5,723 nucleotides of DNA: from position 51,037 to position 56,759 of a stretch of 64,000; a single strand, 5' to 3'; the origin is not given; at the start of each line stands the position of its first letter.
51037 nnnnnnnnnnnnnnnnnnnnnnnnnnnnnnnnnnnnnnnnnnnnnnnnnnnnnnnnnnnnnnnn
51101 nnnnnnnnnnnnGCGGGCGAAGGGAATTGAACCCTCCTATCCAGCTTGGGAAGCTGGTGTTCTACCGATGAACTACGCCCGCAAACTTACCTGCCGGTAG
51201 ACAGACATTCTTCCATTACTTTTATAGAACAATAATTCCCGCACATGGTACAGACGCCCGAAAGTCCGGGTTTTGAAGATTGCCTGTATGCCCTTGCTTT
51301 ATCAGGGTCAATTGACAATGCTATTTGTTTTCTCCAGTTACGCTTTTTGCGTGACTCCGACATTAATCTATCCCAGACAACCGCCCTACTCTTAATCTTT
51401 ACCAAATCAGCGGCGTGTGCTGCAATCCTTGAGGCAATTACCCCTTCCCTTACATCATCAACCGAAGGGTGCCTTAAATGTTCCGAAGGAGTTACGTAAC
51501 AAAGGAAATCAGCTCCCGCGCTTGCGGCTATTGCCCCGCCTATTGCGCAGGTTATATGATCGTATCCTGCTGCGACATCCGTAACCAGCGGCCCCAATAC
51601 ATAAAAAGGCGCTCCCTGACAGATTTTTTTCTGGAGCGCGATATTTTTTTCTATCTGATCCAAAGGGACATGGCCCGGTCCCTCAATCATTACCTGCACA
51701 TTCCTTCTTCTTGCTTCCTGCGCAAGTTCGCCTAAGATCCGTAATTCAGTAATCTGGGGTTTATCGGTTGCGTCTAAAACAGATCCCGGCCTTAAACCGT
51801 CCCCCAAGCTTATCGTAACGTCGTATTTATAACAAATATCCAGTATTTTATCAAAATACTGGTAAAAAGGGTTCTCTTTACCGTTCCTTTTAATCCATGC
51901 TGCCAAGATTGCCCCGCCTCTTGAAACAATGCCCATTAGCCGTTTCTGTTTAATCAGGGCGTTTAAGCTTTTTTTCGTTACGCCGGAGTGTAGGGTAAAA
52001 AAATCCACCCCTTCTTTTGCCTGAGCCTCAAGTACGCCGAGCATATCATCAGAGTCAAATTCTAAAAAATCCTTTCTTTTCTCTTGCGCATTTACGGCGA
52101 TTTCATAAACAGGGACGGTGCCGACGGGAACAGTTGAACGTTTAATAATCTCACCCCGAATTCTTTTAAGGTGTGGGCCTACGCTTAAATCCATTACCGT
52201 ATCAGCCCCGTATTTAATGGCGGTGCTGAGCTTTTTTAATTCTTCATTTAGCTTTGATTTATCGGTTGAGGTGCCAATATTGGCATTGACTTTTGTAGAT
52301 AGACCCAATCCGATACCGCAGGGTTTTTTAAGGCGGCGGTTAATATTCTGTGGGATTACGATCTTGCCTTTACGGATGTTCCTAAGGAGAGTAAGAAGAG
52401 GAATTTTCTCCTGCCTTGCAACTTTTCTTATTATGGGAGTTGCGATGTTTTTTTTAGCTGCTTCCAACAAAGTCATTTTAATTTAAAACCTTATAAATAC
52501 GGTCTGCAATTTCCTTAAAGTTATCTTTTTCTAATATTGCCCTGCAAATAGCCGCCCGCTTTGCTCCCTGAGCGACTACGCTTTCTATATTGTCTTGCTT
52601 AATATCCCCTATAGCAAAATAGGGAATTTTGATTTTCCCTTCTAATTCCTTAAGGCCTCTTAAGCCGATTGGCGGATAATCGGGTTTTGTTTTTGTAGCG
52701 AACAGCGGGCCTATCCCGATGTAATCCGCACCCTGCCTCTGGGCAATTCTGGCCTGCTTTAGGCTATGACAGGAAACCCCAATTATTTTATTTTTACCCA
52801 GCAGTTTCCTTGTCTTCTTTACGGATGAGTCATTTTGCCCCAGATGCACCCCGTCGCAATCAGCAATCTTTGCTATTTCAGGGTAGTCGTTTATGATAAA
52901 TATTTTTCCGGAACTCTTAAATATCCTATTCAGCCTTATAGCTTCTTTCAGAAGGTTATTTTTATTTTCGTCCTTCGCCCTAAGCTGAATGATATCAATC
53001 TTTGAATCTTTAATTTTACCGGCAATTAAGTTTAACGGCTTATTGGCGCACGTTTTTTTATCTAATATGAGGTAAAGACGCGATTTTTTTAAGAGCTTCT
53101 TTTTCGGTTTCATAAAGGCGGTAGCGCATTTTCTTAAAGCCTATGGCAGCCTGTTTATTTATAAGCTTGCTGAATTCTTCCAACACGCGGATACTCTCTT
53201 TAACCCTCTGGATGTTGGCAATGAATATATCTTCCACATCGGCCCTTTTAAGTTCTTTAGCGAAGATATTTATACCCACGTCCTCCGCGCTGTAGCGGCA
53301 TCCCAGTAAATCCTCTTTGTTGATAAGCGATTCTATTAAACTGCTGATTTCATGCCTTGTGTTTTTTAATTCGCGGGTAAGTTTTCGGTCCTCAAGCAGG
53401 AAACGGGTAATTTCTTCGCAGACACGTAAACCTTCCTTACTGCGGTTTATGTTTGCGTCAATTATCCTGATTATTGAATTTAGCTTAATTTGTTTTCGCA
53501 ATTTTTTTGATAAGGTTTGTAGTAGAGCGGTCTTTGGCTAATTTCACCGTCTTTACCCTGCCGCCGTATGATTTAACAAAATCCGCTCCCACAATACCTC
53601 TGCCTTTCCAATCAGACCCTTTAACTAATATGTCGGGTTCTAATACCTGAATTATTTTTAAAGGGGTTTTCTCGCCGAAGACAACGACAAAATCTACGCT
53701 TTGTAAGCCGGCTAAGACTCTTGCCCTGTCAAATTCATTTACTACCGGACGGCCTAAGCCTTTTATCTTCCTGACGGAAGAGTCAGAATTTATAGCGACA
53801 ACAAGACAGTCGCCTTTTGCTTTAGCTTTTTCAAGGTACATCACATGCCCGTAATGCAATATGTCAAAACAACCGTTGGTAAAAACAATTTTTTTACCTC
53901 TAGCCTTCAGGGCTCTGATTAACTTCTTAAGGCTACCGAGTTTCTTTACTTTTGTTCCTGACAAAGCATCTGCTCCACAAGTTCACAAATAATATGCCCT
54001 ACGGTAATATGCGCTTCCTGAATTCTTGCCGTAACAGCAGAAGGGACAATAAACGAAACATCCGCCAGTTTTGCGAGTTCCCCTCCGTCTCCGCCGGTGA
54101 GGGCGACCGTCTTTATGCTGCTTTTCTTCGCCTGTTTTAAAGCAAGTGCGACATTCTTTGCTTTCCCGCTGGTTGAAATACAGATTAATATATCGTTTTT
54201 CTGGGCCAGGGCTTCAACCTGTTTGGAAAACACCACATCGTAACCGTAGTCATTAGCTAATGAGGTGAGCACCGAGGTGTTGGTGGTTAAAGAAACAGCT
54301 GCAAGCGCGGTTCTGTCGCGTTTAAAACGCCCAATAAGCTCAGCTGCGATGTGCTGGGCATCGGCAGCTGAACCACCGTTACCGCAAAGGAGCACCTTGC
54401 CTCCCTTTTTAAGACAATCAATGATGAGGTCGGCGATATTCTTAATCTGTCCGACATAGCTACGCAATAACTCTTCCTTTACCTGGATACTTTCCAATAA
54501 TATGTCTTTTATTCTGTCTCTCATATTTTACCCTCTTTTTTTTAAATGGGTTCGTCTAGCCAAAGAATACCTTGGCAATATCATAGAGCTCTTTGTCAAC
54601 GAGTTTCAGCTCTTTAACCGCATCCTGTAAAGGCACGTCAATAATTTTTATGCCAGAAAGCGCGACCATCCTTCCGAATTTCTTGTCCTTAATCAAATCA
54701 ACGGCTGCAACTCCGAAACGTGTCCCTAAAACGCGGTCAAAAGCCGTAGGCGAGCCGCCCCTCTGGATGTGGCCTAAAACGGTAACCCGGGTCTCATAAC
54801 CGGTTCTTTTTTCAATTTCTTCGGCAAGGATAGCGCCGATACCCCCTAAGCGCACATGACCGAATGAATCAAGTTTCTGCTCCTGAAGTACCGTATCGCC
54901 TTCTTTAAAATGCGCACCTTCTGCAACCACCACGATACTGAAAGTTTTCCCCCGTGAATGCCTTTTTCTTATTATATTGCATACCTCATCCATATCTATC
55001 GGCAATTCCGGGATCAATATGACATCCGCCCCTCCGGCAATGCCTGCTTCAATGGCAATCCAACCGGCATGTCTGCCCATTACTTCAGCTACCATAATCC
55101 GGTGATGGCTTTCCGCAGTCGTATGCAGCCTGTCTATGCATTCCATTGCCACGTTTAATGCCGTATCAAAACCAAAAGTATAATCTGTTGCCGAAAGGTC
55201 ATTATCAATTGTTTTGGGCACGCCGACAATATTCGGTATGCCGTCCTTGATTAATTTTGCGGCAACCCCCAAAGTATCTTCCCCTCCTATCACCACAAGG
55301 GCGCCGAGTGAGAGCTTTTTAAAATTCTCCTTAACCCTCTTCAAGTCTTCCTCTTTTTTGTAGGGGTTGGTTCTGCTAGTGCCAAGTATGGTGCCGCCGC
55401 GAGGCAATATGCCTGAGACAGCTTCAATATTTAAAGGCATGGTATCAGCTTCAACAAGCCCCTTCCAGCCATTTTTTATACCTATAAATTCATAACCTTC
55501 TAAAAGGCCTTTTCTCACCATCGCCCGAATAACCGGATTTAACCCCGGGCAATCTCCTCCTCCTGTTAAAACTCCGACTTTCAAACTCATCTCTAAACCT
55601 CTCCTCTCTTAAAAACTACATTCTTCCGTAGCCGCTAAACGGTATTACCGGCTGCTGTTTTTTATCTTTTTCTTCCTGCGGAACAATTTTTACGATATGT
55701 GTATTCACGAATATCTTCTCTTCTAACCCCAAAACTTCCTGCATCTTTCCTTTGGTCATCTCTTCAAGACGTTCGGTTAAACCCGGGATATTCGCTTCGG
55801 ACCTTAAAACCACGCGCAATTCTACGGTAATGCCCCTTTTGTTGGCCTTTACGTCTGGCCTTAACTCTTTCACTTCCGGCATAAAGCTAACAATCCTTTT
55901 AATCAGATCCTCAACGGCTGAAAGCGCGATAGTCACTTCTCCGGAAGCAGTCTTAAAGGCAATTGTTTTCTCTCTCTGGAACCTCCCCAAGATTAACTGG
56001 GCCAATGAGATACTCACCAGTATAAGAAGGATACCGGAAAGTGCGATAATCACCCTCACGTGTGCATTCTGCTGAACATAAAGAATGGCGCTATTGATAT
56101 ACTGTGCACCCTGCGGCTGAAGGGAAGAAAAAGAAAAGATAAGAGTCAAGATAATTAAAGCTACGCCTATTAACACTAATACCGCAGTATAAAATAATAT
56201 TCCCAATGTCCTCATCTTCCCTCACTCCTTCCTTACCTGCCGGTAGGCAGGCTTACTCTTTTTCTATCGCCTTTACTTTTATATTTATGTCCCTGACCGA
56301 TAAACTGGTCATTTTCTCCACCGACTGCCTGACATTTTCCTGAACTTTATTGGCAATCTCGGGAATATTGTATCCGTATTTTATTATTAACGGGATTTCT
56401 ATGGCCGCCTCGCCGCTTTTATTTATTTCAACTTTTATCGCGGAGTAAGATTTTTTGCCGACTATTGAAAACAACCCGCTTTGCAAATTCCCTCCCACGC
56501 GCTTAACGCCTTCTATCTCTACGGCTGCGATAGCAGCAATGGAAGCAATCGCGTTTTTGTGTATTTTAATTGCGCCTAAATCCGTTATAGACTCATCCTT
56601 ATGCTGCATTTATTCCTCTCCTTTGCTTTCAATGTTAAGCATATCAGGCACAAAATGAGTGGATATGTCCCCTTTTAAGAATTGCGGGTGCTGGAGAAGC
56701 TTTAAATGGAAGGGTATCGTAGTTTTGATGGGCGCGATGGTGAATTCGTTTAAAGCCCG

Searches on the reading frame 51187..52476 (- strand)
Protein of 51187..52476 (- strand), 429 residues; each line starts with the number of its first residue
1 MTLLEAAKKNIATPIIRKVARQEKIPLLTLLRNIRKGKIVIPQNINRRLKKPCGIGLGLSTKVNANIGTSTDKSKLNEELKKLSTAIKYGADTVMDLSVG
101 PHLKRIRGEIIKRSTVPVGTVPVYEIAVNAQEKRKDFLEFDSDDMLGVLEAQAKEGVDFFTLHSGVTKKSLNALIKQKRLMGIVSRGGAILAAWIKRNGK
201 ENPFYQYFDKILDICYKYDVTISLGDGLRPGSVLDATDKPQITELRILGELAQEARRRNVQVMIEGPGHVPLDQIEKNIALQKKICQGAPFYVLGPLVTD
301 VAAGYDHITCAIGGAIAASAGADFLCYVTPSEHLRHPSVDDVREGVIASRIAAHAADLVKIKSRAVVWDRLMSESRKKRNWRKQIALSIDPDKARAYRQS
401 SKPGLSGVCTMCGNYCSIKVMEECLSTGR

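Call 7: search_protein_families(library=pfam, proteins=[window:51187-52476:-], max_evalue=0.01)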
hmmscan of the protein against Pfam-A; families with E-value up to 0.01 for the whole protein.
window:51187-52476:- (429 aa): 1 family
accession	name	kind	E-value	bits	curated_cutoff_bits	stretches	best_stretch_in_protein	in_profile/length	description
PF01964.24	ThiC_Rad_SAM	-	3.6e-187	622.7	25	1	2-422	1-419/420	Radical SAM ThiC family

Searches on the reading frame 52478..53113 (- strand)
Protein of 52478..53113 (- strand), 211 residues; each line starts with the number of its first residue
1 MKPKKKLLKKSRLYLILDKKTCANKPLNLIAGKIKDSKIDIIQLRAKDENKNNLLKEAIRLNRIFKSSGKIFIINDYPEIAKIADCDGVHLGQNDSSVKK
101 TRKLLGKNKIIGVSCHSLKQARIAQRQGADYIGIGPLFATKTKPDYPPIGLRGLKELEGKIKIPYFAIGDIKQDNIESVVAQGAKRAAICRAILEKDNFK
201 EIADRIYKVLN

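Call 7: search_protein_families(library=pfam, proteins=[window:52478-53113:-], max_evalue=0.01)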
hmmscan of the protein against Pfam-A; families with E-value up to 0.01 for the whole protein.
window:52478-53113:- (211 aa): 1 family
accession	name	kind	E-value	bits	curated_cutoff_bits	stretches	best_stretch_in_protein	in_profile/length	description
PF02581.23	TMP-TENI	-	6.6e-56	189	27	1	13-193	1-180/180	Thiamine monophosphate synthase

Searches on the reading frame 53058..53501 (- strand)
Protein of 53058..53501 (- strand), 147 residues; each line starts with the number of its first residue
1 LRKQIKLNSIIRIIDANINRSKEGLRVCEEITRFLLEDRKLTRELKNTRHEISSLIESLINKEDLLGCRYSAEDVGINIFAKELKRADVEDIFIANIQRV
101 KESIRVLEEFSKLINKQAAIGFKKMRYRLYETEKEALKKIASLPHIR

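Call 7: search_protein_families(library=pfam, proteins=[window:53058-53501:-], max_evalue=0.01)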
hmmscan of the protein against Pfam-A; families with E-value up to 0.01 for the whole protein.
window:53058-53501:- (147 aa): 2 families
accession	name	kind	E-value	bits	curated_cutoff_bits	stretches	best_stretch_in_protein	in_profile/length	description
PF17792.6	ThiD2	-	8.1e-38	130.1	23.5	1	12-135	1-124/124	ThiD2 family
PF00611.28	FCH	-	0.004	17.9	27.8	0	98-120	7-29/78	Fes/CIP4, and EFC/F-BAR homology domain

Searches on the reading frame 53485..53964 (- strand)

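Call 7: search_protein_families(library=pfam, proteins=[window:53485-53964:-], max_evalue=0.01)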
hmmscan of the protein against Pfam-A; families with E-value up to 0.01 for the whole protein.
window:53485-53964:- (159 aa): 2 families
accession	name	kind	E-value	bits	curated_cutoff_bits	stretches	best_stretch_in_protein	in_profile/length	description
PF01467.32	CTP_transf_like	-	4.3e-17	63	21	1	28-119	1-90/133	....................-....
PF02569.21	Pantoate_ligase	-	0.0084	15.7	20.7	0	6-58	3-54/268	Pantoate-beta-alanine ligase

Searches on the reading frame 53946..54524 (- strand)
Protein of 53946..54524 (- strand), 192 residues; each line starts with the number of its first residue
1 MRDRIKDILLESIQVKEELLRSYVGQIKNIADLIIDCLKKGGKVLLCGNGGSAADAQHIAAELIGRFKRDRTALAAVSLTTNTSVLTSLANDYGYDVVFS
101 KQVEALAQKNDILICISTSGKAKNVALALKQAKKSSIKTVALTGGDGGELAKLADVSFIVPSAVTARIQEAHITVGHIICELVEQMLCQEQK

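Call 7: search_protein_families(library=pfam, proteins=[window:53946-54524:-], max_evalue=0.01)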
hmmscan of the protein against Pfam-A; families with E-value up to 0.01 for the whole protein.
window:53946-54524:- (192 aa): 2 families
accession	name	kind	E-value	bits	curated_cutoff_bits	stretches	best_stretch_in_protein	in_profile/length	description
PF13580.11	SIS_2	-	1.3e-28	100.1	27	1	15-144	9-138/138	SIS domain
PF01380.27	SIS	-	2.2e-10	40.9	25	1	90-166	34-110/131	SIS domain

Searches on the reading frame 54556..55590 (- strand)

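Call 7: search_protein_families(library=pfam, proteins=[window:54556-55590:-], max_evalue=0.01)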
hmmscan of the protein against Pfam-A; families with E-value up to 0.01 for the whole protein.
window:54556-55590:- (344 aa): 2 families
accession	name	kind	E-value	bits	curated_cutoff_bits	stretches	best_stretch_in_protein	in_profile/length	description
PF00365.25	PFK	-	6e-114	380.5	30.9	1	4-300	1-277/277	Phosphofructokinase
PF18883.6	AC_1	-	0.0041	17.5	27.1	0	263-324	33-93/114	Autochaperone Domain Type 1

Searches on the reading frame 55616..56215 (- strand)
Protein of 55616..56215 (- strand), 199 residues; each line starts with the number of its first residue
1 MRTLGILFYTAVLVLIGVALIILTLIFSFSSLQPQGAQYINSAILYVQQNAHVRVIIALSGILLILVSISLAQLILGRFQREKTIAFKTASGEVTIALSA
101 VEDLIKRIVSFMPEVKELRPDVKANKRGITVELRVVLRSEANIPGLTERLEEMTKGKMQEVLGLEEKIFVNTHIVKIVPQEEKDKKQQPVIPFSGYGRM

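Call 7: search_protein_families(library=pfam, proteins=[window:55616-56215:-], max_evalue=0.01)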
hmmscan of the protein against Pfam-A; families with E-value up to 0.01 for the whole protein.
window:55616-56215:- (199 aa): 1 family
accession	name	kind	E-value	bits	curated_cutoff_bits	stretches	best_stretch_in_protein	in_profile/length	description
PF03780.18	Asp23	-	0.0076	17.1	28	0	102-177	31-107/108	Asp23 family, cell envelope-related function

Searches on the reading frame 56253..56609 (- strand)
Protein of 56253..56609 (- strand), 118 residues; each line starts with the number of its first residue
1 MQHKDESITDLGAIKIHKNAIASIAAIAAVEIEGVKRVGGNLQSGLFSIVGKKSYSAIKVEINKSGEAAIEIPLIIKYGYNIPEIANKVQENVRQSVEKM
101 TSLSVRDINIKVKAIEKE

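Call 7: search_protein_families(library=pfam, proteins=[window:56253-56609:-], max_evalue=0.01)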
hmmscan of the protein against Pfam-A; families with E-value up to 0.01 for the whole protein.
window:56253-56609:- (118 aa): 1 family
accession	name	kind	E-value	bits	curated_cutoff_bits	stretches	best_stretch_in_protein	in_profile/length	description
PF03780.18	Asp23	-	1.3e-27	96.8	28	1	11-115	2-107/108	Asp23 family, cell envelope-related function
